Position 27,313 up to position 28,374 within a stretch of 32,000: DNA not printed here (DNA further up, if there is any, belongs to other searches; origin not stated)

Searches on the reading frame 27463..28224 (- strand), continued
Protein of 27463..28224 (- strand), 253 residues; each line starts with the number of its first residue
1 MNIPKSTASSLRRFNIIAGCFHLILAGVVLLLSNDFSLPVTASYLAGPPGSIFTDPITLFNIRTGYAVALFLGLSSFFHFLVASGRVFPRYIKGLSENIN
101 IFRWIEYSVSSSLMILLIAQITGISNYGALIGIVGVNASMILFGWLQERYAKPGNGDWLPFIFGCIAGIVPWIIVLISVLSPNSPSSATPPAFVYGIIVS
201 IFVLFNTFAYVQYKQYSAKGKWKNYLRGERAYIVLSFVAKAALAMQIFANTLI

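Call 15: find_related_loci(query=window:27463-28224:-, collection=metagenome_contigs, flank=7000)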
Query window:27463-28224:- (253 aa) in metagenome_contigs; peptide patterns used: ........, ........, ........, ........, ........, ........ (x = any residue, [..] = any of these).
600 stretches matched a pattern (row limit reached: there are more); 482 encode a relative of the query (tblastn E <= 1e-3); the best 80 are kept; 80 distinct loci.
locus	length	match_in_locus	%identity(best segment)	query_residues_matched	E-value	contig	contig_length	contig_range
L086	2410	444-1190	86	5-253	5e-150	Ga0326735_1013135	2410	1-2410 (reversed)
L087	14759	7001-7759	83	1-253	2e-140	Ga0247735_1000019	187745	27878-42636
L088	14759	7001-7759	84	1-253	6e-140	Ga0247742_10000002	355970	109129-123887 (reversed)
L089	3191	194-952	82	1-253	1e-143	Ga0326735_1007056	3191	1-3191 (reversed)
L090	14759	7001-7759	81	1-253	1e-137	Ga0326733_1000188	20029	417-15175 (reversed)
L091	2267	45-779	84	9-253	1e-145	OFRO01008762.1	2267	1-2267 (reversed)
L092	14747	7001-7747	82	5-253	7e-131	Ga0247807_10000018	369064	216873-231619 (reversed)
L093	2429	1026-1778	66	2-252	2e-117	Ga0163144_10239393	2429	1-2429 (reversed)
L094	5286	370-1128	65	1-253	2e-111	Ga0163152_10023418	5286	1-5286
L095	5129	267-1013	68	5-253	8e-111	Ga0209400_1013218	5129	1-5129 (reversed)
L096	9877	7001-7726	67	11-252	2e-109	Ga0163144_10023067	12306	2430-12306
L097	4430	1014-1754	66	7-253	6e-108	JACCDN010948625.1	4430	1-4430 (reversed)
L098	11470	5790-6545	63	2-253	3e-107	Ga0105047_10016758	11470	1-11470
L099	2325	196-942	63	5-253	1e-111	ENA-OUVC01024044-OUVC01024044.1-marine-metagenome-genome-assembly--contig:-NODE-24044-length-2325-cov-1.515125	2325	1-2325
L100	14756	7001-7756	64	2-253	3e-106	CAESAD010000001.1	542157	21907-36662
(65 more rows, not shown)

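Call 25: search_protein_families(library=pfam, proteins=[L087:6222-6779:+, L087:7759-8214:-, L087:8289-10688:+, L090:5062-6705:+, L090:8016-8753:+, L092:6124-6801:+, L092:7989-8837:+, L089:1330-2049:+, L086:1300-1839:+, L016:7818-8726:+])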
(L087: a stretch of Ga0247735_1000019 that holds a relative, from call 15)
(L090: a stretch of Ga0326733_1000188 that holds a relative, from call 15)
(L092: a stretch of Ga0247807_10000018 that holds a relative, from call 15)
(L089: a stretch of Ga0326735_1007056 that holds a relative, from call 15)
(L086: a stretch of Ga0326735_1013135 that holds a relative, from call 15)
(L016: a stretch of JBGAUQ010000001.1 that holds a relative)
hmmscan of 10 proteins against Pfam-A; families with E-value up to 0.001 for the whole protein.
L087:6222-6779:+ (185 aa): 0 families

L087:7759-8214:- (151 aa): 2 families
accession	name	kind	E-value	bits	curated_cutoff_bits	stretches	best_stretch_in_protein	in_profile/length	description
PF00903.31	Glyoxalase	-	9e-13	49.1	20.6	1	19-145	6-120/121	Glyoxalase/Bleomycin resistance protein/Dioxygenase superfamily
PF06983.19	3-dmu-9_3-mt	-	2.1e-08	35.1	24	1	15-146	3-115/116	3-demethylubiquinone-9 3-methyltransferase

L087:8289-10688:+ (799 aa): 2 families
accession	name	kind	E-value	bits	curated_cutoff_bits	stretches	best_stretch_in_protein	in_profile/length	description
PF00912.28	Transgly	-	8.6e-58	195.1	27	1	108-283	4-177/178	Transglycosylase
PF00905.27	Transpeptidase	-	2.5e-25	89.8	22.1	1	375-646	2-298/299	Penicillin binding protein transpeptidase domain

L090:5062-6705:+ (547 aa): 2 families
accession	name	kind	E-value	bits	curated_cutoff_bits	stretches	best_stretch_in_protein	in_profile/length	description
PF00675.25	Peptidase_M16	-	7.9e-13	49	22.3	1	48-137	31-119/149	Insulinase (Peptidase family M16)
PF05193.26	Peptidase_M16_C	-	2.9e-07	31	23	1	171-350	2-179/181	Peptidase M16 inactive domain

L090:8016-8753:+ (245 aa): 0 families

L092:6124-6801:+ (225 aa): 1 family
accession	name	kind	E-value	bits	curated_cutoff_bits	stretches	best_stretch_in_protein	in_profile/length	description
PF18933.6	PsbP_2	-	3e-07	31.1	27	1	17-224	1-184/184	PsbP-like protein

L092:7989-8837:+ (282 aa): 1 family
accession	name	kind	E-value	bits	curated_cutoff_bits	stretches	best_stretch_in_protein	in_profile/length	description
PF00248.27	Aldo_ket_red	-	3e-50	171.4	24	1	24-259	15-289/291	Aldo/keto reductase family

L089:1330-2049:+ (239 aa): 1 family
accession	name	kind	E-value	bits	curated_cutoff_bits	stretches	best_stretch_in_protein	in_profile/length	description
PF07963.17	N_methyl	-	5.8e-06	26.1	21.2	1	5-29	2-26/27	Prokaryotic N-terminal methylation motif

L086:1300-1839:+ (179 aa): 0 families

L016:7818-8726:+ (302 aa): 0 families

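Call 34: find_encoding_contigs(protein=P0016, flank=5000, max_places=2)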
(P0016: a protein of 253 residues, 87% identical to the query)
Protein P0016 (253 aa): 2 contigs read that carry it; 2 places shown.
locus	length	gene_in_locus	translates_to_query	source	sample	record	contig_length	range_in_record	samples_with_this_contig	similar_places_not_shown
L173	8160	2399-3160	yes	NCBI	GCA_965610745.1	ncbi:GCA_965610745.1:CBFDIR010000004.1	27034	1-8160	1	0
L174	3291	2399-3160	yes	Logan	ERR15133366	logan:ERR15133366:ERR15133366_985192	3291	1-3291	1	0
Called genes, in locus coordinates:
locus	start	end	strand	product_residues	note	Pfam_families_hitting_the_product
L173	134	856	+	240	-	PF12146:Hydrolase_4, PF00561:Abhydrolase_1, PF05728:UPF0227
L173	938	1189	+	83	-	PF01042:Ribonuc_L-PSP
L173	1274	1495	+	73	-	PF04014:MazE_antitoxin (faint)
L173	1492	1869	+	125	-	PF02661:Fic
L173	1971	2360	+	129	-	PF00254:FKBP_C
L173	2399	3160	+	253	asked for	PF18761:Heliorhodopsin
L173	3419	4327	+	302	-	PF00116:COX2 (weak), PF06481:COX_ARM (weak)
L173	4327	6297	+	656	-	PF00115:COX1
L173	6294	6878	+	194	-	PF00510:COX3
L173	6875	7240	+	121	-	PF03626:COX4_pro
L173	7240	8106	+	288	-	PF01040:UbiA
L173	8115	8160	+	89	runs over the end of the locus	-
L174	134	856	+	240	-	PF12146:Hydrolase_4, PF00561:Abhydrolase_1, PF05728:UPF0227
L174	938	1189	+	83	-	PF01042:Ribonuc_L-PSP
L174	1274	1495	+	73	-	PF04014:MazE_antitoxin (faint)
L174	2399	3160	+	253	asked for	PF18761:Heliorhodopsin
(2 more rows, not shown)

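Call 35: find_encoding_contigs(protein=P0007, flank=5000, max_places=3)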
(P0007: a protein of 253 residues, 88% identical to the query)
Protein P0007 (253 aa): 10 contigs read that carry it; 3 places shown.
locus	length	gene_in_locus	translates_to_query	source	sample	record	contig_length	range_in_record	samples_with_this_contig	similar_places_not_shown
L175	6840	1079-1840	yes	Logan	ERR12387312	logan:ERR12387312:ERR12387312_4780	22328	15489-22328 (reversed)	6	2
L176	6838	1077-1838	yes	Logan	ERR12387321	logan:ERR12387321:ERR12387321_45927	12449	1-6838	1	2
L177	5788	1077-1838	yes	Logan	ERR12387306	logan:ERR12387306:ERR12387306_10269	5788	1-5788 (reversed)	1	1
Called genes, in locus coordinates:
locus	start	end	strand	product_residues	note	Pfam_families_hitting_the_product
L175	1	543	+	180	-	?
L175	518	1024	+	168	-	PF11969:DcpS_C, PF01230:HIT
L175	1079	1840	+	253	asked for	PF18761:Heliorhodopsin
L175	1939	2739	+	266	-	PF00702:Hydrolase, PF13419:HAD_2, PF13242:Hydrolase_like (weak)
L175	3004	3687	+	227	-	PF03372:Exo_endo_phos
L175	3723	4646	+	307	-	PF00116:COX2 (weak), PF06481:COX_ARM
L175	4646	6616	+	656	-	PF00115:COX1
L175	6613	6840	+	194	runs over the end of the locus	PF00510:COX3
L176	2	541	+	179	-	?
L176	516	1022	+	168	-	PF11969:DcpS_C, PF01230:HIT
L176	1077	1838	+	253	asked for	PF18761:Heliorhodopsin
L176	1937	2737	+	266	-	PF00702:Hydrolase, PF13419:HAD_2, PF13242:Hydrolase_like (weak)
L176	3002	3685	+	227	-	PF03372:Exo_endo_phos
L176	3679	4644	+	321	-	PF00116:COX2 (weak), PF06481:COX_ARM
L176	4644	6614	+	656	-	PF00115:COX1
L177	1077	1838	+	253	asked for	PF18761:Heliorhodopsin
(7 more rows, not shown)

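Call 36: find_encoding_contigs(protein=P0013, flank=5000, max_places=3)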
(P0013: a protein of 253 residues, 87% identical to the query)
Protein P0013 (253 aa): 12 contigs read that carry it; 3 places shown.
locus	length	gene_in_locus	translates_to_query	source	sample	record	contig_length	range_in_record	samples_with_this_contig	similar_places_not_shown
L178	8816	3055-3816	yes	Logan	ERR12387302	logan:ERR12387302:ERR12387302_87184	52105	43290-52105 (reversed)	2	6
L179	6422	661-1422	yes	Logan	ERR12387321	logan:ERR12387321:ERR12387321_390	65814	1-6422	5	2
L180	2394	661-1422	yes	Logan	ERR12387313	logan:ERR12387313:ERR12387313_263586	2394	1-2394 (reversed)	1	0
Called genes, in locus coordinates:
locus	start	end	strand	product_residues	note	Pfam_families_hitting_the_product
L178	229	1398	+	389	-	PF00989:PAS, PF08448:PAS_4 (weak), PF13426:PAS_9, PF00512:HisKA, PF02518:HATPase_c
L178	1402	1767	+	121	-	PF00072:Response_reg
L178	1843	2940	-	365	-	PF00753:Lactamase_B (faint), PF13483:Lactamase_B_3, PF12706:Lactamase_B_2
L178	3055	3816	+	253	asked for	PF18761:Heliorhodopsin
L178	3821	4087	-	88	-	PF13376:OmdA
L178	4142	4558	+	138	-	PF00293:NUDIX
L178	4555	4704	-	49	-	PF18919:DUF5670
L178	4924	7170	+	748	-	PF03176:MMPL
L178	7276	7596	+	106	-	-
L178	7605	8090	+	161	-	-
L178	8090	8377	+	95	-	-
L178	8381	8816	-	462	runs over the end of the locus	PF00929:RNase_T, PF01541:GIY-YIG, PF27096:UvrC_M, PF27115:Cho_C (weak)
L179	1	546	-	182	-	?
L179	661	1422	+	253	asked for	PF18761:Heliorhodopsin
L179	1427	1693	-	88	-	PF13376:OmdA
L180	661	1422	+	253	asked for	PF18761:Heliorhodopsin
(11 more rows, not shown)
